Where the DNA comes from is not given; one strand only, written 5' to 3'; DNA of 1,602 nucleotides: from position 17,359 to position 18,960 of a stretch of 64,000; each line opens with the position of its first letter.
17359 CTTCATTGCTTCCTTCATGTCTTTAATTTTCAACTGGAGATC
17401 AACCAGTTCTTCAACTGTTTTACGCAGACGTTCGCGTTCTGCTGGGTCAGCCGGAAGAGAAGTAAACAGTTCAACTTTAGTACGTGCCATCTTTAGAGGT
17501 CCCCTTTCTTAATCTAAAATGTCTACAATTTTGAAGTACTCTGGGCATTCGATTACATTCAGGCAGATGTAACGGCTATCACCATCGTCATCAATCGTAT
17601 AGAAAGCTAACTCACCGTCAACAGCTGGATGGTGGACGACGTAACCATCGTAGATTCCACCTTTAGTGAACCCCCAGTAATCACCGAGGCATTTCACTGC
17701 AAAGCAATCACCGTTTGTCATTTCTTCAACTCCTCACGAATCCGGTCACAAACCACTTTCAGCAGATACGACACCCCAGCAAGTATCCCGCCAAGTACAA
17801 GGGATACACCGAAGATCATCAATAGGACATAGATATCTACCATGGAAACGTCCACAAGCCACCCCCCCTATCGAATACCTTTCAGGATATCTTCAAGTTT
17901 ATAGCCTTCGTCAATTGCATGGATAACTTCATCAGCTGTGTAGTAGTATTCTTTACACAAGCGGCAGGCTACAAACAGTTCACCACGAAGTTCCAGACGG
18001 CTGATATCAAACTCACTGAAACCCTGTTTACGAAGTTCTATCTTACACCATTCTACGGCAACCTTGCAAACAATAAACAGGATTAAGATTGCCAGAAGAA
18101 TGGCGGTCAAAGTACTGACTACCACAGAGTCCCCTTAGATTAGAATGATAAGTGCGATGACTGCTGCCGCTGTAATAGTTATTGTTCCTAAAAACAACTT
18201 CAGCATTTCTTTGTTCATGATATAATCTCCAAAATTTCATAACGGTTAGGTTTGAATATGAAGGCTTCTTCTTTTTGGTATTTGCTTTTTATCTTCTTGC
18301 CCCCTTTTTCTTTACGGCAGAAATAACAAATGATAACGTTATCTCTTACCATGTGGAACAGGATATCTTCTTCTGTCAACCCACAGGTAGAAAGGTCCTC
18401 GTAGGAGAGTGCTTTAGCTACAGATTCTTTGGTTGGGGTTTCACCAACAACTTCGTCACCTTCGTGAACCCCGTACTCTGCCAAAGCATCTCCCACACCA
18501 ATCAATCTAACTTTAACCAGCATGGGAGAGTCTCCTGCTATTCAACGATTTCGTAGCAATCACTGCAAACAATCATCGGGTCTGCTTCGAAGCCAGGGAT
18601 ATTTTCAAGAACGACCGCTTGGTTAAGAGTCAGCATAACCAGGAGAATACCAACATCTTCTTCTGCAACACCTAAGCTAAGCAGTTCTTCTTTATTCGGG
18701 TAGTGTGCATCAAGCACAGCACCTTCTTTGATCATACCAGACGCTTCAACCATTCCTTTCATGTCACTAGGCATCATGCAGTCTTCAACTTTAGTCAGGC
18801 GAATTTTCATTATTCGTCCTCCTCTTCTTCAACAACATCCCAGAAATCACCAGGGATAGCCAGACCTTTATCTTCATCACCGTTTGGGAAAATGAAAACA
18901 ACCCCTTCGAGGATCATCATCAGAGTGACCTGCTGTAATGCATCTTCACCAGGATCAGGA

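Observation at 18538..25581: Family of paralogous small acidic proteins sharing N-terminal MK(I/V)K(L/F) and C-terminal E(I/V)VEE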

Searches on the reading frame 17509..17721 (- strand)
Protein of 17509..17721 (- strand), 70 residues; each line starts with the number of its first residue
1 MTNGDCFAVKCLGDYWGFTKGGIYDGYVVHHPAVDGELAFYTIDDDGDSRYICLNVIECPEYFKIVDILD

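Call 6: search_protein_families(library=phrogs, proteins=[window:17509-17721:-], max_evalue=1)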
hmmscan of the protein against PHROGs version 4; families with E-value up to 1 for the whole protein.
window:17509-17721:- (70 aa): 8 families
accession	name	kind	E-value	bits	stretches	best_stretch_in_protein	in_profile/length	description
phrog_12851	-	unknown function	1.6e-09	38.8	1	3-54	8-59/83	-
phrog_25234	-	unknown function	6.8e-09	36.8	1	6-56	7-55/83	-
phrog_36133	-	unknown function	0.0028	18.7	1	25-59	4-37/73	-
phrog_38273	-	unknown function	0.016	16.3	1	12-55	22-66/79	-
phrog_34930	-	unknown function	0.033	15.2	1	43-55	24-36/51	-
phrog_17459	-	unknown function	0.12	13.3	1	32-65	42-73/81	-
phrog_11067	-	unknown function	0.19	12.7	1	6-47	4-41/77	-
phrog_9638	-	unknown function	0.35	11.9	1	28-52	23-48/60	-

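Call 7: search_protein_families(library=pfam, proteins=[window:17509-17721:-], max_evalue=1)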
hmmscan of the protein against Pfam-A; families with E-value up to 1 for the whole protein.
window:17509-17721:- (70 aa): 0 families

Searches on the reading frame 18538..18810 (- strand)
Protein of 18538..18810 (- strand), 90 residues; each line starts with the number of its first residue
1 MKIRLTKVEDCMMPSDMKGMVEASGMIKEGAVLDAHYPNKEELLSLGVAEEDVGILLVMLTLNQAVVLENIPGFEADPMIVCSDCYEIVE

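Call 6: search_protein_families(library=phrogs, proteins=[window:18538-18810:-], max_evalue=1)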
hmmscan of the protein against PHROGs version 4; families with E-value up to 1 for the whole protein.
window:18538-18810:- (90 aa): 2 families
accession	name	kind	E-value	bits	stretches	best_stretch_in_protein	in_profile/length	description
phrog_12155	-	unknown function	9.1e-14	52.6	1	1-89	1-87/116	-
phrog_12359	-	unknown function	0.023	15.6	1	27-89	21-80/85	-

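Call 7: search_protein_families(library=pfam, proteins=[window:18538-18810:-], max_evalue=1)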
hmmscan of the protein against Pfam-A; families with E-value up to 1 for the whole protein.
window:18538-18810:- (90 aa): 0 families

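Call 74: search_protein_families(library=ncbifam, proteins=[window:18538-18810:-], max_evalue=1)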
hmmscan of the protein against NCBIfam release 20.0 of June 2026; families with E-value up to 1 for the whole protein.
window:18538-18810:- (90 aa): 0 families

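Call 79: find_encoding_contigs(protein=window:18538-18810:-, flank=4000, max_places=4)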
Protein window:18538-18810:- (90 aa): 4 contigs read that carry it; 1 place shown.
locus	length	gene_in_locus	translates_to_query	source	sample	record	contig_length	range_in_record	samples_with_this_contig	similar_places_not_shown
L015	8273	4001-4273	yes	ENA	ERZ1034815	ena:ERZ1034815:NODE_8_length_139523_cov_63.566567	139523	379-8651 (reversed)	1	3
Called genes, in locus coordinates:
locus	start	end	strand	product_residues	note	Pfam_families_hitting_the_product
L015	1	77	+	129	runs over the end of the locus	-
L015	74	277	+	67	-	-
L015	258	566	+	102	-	-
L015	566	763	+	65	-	-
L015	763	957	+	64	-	-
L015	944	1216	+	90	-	-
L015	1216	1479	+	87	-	-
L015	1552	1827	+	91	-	-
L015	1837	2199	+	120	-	-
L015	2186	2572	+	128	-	-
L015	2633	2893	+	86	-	-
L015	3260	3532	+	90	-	-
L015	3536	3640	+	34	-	-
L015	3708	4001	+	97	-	-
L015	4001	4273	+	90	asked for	-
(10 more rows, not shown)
